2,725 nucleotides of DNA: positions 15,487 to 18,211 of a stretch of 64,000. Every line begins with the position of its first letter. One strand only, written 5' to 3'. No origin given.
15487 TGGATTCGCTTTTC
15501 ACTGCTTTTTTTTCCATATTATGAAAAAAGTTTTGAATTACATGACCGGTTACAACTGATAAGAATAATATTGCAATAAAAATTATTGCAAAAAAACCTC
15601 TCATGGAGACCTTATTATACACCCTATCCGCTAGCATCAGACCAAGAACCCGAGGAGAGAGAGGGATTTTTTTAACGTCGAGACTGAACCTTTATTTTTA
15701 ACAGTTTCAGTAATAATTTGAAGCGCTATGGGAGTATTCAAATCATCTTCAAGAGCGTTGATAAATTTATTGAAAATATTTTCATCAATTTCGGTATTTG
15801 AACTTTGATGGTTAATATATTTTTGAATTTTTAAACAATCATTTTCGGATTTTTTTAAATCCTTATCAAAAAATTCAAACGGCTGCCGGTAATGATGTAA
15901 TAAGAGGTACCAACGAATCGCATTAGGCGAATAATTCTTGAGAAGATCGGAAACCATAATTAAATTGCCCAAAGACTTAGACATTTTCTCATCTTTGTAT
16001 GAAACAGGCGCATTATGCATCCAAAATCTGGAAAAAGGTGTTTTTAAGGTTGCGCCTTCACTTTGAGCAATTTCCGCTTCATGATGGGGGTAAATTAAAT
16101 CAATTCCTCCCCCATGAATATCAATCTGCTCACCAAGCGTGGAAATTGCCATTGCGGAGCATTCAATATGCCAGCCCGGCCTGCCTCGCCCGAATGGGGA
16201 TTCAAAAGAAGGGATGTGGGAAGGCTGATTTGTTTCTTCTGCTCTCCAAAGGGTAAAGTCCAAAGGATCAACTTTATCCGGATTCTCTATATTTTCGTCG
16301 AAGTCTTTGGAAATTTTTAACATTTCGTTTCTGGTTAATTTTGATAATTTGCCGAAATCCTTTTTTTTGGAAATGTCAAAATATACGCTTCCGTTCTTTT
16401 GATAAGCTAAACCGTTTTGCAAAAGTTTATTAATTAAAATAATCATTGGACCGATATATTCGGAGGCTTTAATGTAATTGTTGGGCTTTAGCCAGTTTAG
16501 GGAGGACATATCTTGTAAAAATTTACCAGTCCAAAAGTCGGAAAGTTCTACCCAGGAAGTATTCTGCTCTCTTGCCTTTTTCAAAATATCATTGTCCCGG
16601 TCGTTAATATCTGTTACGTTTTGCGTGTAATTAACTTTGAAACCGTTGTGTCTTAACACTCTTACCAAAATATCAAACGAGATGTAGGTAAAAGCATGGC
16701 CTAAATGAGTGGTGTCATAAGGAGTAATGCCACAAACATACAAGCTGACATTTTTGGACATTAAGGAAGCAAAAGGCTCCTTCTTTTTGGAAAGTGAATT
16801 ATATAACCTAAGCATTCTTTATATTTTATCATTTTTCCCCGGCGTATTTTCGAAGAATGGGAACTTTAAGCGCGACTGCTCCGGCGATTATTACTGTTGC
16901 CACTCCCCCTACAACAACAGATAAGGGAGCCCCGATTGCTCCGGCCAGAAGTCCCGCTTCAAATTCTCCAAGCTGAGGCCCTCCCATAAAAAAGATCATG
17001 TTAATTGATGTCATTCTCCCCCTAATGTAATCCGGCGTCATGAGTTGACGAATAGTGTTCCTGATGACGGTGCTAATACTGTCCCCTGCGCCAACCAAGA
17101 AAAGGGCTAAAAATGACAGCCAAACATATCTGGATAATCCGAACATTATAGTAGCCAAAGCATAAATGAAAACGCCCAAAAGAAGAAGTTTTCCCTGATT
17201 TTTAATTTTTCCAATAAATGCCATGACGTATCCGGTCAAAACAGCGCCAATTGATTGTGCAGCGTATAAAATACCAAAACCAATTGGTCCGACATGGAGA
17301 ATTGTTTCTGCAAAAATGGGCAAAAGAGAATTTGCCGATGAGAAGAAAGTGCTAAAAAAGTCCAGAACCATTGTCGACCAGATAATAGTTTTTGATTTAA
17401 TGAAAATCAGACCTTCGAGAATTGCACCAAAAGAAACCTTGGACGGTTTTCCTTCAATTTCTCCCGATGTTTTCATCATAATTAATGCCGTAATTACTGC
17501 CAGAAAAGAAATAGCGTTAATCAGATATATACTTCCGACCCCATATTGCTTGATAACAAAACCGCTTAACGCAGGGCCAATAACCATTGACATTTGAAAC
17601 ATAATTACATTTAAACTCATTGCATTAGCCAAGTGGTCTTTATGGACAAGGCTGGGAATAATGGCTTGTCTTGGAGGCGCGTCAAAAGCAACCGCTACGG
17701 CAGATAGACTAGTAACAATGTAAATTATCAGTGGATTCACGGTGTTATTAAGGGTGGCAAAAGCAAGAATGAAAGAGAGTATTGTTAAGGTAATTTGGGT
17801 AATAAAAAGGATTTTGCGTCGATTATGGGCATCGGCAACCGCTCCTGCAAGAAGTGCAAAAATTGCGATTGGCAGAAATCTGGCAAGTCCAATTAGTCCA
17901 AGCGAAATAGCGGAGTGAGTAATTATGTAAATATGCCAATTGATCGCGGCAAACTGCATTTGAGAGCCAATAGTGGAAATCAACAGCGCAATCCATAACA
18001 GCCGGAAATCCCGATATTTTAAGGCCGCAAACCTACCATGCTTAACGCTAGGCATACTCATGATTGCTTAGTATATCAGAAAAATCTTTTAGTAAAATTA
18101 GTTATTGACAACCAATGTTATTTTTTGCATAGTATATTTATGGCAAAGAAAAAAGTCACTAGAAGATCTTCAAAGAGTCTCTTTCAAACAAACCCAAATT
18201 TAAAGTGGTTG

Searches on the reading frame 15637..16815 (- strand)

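Call 20: search_protein_families(library=pfam, proteins=[window:15637-16815:-], max_evalue=0.00001)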
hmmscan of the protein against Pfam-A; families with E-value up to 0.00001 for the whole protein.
window:15637-16815:- (392 aa): 4 families
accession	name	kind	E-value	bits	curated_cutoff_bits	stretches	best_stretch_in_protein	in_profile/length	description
PF01406.26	tRNA-synt_1e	-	8.8e-104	347.5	27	1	16-324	3-300/301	tRNA synthetases class I (C) catalytic domain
PF09334.17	tRNA-synt_1g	-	2e-13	50.3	20.1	1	271-328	321-379/391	tRNA synthetases class I (M)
PF00133.28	tRNA-synt_1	-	9.1e-10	38.3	22.7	1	232-310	330-408/414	tRNA synthetases class I (I, L, M and V)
PF01921.24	tRNA-synt_1f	-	1.1e-07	31.6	27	0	274-348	279-354/360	tRNA synthetases class I (K)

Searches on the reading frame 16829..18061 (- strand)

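Call 20: search_protein_families(library=pfam, proteins=[window:16829-18061:-], max_evalue=0.00001)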
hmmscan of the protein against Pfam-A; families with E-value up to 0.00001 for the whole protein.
window:16829-18061:- (410 aa): 2 families
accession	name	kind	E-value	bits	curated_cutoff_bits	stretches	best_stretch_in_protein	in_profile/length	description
PF05977.19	MFS_3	-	4.2e-62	210.7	27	1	10-401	3-394/524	Transmembrane secretion effector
PF07690.21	MFS_1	-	2.7e-34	119.1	33.4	2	22-284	1-259/347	Major Facilitator Superfamily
